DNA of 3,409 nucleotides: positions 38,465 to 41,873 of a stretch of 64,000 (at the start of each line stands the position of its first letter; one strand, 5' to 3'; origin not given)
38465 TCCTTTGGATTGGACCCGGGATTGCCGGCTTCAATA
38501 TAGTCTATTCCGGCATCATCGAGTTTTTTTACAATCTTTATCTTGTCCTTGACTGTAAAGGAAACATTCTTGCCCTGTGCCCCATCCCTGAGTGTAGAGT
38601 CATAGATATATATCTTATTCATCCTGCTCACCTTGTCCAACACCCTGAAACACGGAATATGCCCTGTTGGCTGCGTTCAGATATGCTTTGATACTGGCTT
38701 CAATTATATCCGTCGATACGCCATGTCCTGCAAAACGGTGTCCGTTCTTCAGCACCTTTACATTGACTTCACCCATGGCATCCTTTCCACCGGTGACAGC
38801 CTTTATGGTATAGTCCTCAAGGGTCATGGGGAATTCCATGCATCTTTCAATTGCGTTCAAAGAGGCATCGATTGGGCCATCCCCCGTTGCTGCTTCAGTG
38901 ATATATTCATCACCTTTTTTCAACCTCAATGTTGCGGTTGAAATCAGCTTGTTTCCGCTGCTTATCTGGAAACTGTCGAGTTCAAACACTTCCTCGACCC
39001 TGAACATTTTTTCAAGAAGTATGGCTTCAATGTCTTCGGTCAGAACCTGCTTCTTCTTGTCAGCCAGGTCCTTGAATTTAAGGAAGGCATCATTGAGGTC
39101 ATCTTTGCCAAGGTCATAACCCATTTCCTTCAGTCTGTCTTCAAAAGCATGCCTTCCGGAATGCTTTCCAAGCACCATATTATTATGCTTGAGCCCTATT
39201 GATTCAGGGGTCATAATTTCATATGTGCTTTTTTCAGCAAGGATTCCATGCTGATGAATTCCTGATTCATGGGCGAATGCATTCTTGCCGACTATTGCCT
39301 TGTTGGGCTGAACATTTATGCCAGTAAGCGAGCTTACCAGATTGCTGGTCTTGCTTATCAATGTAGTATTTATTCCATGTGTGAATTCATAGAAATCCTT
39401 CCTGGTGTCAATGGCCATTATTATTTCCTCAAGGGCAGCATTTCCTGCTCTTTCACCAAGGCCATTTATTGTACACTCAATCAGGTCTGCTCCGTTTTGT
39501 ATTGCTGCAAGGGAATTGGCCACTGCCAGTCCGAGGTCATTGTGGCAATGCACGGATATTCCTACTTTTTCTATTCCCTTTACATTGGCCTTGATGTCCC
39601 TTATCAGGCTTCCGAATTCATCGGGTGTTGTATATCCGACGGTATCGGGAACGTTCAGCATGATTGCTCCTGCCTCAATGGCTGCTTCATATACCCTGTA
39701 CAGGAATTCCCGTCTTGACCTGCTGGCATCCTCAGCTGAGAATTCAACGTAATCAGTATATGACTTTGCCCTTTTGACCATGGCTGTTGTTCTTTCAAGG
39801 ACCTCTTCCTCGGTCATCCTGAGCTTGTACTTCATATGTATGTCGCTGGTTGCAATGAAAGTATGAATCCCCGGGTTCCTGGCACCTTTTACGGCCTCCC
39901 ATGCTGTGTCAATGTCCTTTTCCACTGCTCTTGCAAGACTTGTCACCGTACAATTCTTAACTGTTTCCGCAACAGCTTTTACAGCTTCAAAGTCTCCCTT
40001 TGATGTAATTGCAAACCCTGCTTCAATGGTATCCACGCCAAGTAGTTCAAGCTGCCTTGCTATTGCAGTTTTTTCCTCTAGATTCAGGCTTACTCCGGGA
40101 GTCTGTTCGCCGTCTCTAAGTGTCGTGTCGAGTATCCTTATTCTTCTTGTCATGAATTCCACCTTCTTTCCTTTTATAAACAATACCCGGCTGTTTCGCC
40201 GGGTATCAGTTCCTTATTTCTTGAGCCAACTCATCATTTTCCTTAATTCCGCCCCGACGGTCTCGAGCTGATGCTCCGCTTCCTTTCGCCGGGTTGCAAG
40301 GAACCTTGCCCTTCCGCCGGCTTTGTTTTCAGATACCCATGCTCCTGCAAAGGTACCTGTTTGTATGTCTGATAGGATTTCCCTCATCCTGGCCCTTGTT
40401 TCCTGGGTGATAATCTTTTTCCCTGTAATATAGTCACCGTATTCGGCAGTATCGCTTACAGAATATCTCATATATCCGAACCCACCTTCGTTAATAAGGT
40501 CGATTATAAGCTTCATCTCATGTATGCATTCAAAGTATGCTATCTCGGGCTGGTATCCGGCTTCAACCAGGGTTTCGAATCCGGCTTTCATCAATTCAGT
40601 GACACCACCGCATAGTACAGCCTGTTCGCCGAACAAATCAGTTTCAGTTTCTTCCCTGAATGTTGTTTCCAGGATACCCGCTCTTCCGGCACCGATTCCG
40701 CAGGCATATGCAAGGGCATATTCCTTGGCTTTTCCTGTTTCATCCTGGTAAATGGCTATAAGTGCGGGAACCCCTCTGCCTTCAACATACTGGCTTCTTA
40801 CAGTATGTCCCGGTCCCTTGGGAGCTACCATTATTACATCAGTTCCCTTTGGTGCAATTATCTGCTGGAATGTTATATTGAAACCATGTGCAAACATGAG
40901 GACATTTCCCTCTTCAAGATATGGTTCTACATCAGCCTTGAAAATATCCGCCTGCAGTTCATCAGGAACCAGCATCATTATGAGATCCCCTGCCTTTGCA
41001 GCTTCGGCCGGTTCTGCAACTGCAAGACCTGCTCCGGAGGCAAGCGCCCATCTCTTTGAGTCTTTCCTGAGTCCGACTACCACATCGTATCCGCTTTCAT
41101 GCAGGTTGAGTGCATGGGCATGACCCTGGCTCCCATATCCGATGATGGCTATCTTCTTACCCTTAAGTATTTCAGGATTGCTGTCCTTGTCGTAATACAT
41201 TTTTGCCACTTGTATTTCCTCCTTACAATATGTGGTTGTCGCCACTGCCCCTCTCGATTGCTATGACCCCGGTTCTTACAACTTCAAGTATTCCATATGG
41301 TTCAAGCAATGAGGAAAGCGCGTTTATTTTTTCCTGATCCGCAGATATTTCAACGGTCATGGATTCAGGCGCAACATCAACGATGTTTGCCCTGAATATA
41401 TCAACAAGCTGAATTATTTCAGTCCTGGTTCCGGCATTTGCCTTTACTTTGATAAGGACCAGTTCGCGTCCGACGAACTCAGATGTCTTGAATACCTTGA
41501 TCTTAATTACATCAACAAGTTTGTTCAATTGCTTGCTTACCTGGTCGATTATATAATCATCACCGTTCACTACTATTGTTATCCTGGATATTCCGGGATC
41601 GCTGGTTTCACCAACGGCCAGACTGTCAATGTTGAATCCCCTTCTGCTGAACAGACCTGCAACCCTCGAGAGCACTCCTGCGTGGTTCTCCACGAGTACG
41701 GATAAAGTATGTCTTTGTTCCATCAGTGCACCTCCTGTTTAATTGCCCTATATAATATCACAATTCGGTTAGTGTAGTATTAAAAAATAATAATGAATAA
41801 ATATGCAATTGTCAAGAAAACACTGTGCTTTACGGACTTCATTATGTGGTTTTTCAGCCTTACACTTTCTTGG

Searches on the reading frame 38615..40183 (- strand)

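Call 10: search_protein_families(library=pfam, proteins=[window:38615-40183:-])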
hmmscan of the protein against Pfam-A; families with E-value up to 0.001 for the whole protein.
window:38615-40183:- (522 aa): 3 families
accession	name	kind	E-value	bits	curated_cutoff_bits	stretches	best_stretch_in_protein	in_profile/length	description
PF00682.25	HMGL-like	-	4.3e-97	325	29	1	14-283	1-260/260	HMGL-like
PF08502.15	LeuA_dimer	-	2.3e-38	131.5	24.9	1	380-508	2-130/131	LeuA allosteric (dimerisation) domain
PF22617.1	HCS_D2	-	1.4e-31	109.1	27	1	297-378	1-82/82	Homocitrate synthase post-HMGL domain-like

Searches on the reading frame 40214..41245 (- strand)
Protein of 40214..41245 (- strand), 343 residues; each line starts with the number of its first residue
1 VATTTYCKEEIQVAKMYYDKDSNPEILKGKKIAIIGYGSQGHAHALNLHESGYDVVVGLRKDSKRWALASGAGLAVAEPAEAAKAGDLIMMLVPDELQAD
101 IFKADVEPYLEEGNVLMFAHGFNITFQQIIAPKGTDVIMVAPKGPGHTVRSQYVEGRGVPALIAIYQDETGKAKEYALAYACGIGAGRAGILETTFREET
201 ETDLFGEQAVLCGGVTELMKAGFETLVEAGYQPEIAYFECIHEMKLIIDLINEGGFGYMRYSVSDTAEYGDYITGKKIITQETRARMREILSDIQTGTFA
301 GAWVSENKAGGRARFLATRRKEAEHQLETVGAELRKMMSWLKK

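Call 10: search_protein_families(library=pfam, proteins=[window:40214-41245:-])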
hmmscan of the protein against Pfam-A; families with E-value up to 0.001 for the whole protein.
window:40214-41245:- (343 aa): 5 families
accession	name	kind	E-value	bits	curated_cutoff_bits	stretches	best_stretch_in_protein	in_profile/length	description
PF07991.19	KARI_N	-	3.9e-74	248.2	20.6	1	26-190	1-165/165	Acetohydroxy acid isomeroreductase, NADPH-binding domain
PF01450.25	KARI_C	-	2.3e-64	216.5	29.1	1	196-340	1-144/144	Ketol-acid reductoisomerase, C-terminal domain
PF03446.21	NAD_binding_2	-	6.4e-08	33.2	21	1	31-117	1-90/161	NAD binding domain of 6-phosphogluconate dehydrogenase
PF03807.23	F420_oxidored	-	1e-07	32.9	21.6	1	31-96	1-70/94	NADP oxidoreductase coenzyme F420-dependent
PF02826.25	2-Hacid_dh_C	-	0.00085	19.2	25.1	0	19-95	26-101/178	D-isomer specific 2-hydroxyacid dehydrogenase, NAD binding domain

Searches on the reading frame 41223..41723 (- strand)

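Call 10: search_protein_families(library=pfam, proteins=[window:41223-41723:-])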
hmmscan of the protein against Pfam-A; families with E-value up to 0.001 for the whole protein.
window:41223-41723:- (166 aa): 5 families
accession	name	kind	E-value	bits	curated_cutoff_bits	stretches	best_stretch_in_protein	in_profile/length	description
PF10369.15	ALS_ss_C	-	4.3e-32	110.4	23.2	1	86-159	1-74/74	Small subunit of acetolactate synthase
PF22629.2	ACT_AHAS_ss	-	2.5e-29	101.7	27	1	7-74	1-67/67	AHAS small subunit-like ACT domain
PF13710.12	ACT_5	-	6.8e-18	64.7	27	1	15-75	3-62/62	ACT domain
PF01842.31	ACT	-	7.4e-14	51.6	27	1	5-70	1-65/66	ACT domain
PF19571.5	ACT_8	-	0.00095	19.4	23.5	0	5-59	4-58/141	ACT domain pair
